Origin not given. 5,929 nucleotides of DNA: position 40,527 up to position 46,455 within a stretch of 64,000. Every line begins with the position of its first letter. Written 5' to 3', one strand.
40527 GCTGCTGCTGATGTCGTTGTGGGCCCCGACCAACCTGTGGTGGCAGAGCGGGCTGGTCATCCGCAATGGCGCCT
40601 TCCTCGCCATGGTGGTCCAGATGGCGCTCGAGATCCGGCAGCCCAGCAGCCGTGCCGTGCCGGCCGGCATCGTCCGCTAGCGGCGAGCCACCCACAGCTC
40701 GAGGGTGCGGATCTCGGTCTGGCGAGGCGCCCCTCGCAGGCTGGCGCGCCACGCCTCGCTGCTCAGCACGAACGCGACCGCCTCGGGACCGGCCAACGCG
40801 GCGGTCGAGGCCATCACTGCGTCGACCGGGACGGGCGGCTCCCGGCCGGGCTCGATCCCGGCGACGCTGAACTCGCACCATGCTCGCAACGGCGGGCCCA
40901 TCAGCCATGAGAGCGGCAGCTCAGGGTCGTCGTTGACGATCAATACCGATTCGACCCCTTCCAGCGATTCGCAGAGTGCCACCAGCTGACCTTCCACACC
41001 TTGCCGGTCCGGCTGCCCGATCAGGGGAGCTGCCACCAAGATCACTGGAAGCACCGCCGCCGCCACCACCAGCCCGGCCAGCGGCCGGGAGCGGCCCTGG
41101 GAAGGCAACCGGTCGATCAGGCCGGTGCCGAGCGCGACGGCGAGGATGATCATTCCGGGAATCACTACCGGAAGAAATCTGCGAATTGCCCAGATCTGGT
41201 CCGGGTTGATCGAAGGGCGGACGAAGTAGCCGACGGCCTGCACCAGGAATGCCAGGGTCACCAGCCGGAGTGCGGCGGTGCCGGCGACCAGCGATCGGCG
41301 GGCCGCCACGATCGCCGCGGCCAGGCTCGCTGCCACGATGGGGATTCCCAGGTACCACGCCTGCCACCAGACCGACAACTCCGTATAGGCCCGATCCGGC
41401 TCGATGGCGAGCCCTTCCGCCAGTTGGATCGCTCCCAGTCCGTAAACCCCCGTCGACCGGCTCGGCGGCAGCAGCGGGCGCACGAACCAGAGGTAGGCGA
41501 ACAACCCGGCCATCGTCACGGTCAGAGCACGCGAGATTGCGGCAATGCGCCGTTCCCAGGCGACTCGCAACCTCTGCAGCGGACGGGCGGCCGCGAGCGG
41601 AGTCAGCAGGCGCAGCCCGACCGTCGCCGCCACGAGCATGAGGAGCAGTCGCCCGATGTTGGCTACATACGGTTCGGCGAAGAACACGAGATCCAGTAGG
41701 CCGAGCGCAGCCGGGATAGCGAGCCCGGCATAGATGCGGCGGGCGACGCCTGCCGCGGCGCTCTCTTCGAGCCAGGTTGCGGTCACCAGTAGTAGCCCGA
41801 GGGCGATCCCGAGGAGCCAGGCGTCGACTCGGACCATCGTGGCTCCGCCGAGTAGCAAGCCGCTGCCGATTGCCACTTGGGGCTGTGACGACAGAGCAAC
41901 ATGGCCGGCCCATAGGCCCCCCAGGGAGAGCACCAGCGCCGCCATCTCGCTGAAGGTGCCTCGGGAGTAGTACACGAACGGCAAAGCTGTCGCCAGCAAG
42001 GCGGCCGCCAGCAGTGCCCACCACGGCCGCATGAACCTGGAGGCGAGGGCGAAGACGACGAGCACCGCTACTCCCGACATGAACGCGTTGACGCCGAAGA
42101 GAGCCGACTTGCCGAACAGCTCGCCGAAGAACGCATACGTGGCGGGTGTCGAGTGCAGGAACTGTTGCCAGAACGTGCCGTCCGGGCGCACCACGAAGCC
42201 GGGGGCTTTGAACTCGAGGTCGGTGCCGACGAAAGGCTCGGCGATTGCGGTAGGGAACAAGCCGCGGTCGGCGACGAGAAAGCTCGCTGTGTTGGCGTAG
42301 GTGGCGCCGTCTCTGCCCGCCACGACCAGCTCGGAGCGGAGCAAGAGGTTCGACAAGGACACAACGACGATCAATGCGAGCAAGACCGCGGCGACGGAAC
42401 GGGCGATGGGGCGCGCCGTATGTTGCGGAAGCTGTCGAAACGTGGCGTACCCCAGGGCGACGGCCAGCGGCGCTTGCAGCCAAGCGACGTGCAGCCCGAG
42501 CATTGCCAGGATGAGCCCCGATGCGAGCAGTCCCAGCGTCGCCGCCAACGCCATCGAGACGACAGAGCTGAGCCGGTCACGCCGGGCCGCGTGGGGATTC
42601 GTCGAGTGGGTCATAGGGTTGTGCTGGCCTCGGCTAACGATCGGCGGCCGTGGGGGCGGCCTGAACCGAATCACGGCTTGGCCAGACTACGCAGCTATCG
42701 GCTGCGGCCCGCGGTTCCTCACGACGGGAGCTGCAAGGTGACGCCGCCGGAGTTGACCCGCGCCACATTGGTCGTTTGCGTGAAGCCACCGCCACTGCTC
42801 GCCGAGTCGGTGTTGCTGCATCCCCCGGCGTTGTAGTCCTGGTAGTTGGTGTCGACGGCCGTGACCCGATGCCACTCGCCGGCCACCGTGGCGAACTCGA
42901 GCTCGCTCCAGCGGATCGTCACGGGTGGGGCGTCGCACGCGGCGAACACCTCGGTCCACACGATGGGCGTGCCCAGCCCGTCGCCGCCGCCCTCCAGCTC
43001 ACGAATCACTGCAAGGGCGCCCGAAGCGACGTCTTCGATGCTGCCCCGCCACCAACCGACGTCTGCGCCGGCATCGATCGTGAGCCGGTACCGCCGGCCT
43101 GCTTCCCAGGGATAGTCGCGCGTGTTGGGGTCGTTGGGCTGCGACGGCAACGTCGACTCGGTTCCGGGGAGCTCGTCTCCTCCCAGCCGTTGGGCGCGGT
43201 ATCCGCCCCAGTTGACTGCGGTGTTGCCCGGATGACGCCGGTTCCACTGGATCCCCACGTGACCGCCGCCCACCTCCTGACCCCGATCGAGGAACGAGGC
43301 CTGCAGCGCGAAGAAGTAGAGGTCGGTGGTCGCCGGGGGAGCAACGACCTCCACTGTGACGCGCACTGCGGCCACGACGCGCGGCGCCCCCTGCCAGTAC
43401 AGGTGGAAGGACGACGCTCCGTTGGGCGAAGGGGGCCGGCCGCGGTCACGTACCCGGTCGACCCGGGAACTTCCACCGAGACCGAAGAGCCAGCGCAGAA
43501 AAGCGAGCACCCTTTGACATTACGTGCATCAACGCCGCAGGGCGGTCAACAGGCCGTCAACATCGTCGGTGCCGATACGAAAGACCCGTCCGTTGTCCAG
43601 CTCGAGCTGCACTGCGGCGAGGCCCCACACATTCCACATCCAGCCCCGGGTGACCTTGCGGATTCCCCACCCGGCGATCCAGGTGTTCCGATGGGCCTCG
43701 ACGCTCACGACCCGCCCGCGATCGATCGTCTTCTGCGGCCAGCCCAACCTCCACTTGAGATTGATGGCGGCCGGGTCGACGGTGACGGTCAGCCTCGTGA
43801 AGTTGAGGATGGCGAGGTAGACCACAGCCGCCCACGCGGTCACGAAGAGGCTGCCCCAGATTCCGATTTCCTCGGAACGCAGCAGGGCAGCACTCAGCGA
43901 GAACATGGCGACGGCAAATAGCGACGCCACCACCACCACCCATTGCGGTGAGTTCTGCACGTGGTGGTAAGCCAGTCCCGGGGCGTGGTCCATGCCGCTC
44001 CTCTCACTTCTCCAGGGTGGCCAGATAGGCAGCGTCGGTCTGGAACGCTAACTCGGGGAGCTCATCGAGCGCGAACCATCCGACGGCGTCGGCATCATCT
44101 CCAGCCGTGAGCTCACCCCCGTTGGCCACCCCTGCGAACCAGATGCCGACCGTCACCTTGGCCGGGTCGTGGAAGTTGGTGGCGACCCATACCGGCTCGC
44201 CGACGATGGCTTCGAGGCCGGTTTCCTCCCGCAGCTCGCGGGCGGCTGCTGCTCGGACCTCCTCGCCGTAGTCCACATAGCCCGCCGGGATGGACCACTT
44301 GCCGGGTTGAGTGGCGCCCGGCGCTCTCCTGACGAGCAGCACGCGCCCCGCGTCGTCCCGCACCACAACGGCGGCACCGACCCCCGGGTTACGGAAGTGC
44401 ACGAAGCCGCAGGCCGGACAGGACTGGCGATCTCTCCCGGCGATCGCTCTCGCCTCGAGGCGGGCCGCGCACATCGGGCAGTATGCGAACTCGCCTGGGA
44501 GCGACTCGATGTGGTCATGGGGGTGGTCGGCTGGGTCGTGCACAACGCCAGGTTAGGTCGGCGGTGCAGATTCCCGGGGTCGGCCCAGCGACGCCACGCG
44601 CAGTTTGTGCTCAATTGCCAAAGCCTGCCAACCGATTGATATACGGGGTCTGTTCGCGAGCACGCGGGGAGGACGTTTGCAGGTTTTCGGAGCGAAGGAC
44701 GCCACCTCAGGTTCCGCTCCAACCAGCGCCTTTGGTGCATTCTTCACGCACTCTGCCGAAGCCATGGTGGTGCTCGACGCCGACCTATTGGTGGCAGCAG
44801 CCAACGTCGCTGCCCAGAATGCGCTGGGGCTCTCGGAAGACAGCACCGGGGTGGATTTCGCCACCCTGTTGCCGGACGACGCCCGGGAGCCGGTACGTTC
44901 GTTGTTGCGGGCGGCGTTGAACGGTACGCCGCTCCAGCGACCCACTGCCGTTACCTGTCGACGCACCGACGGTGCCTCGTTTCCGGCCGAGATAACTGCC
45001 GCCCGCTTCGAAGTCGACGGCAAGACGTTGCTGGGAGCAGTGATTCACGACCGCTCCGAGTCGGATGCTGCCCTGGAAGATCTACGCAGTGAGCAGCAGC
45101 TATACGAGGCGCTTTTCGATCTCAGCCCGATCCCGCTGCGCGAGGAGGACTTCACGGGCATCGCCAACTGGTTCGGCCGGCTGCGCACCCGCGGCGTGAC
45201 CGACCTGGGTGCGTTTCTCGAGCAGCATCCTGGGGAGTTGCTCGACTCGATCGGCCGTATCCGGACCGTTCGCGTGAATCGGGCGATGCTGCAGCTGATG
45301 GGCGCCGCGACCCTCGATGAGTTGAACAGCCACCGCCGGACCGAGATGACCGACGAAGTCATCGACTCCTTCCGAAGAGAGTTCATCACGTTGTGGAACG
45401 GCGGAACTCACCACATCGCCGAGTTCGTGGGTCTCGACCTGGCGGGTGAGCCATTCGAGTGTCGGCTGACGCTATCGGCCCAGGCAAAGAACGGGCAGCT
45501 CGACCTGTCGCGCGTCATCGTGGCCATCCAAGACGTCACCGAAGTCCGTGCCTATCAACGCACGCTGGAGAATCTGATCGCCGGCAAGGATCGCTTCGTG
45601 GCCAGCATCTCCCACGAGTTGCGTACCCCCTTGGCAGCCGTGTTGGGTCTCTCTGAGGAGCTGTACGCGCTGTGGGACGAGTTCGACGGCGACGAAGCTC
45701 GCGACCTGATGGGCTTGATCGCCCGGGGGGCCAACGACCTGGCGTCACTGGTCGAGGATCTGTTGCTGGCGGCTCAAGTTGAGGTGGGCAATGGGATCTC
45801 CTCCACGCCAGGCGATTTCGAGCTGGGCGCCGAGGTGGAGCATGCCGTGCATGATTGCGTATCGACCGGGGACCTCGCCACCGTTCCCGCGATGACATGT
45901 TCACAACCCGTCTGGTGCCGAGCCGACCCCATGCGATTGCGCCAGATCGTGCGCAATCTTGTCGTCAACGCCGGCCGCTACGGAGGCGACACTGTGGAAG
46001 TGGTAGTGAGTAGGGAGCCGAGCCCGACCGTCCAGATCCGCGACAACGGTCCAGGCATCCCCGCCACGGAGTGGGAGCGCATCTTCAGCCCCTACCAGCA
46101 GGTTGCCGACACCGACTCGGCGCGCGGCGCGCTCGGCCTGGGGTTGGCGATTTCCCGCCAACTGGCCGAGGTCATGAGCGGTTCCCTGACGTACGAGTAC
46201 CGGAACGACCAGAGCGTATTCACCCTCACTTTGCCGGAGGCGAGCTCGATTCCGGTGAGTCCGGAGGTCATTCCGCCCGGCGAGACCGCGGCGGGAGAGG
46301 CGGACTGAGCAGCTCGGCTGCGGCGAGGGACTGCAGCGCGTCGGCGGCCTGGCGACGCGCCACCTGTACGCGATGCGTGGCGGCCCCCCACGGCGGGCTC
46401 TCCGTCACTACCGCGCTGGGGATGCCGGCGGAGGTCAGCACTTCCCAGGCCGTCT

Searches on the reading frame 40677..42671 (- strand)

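Call 16: search_protein_families(library=pfam, proteins=[window:40677-42671:-], max_evalue=0.001)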
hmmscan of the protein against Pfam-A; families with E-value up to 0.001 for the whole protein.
window:40677-42671:- (664 aa): 1 family
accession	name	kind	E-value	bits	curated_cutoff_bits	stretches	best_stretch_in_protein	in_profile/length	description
PF13231.12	PMT_2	-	7.4e-06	26.7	26.1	1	180-305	11-142/160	Dolichyl-phosphate-mannose-protein mannosyltransferase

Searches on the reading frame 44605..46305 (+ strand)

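Call 18: search_protein_families(library=pfam, proteins=[window:44605-46305:+], max_evalue=0.001)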
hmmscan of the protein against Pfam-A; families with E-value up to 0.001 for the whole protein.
window:44605-46305:+ (567 aa): 5 families
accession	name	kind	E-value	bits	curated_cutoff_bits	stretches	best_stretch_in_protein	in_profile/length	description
PF02518.31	HATPase_c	-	3.9e-21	76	26.4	1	441-546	2-110/111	Histidine kinase-, DNA gyrase B-, and HSP90-like ATPase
PF00512.31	HisKA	-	3.7e-13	49.7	26.9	1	328-393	2-64/66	His Kinase A (phospho-acceptor) domain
PF08448.16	PAS_4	-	4.3e-11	43.5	23.1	1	47-151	1-106/110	PAS fold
PF13426.13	PAS_9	-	5.2e-11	43.2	27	1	52-152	2-103/103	PAS domain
PF13188.13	PAS_8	-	0.00025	21.3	21.8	0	45-93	5-55/65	PAS domain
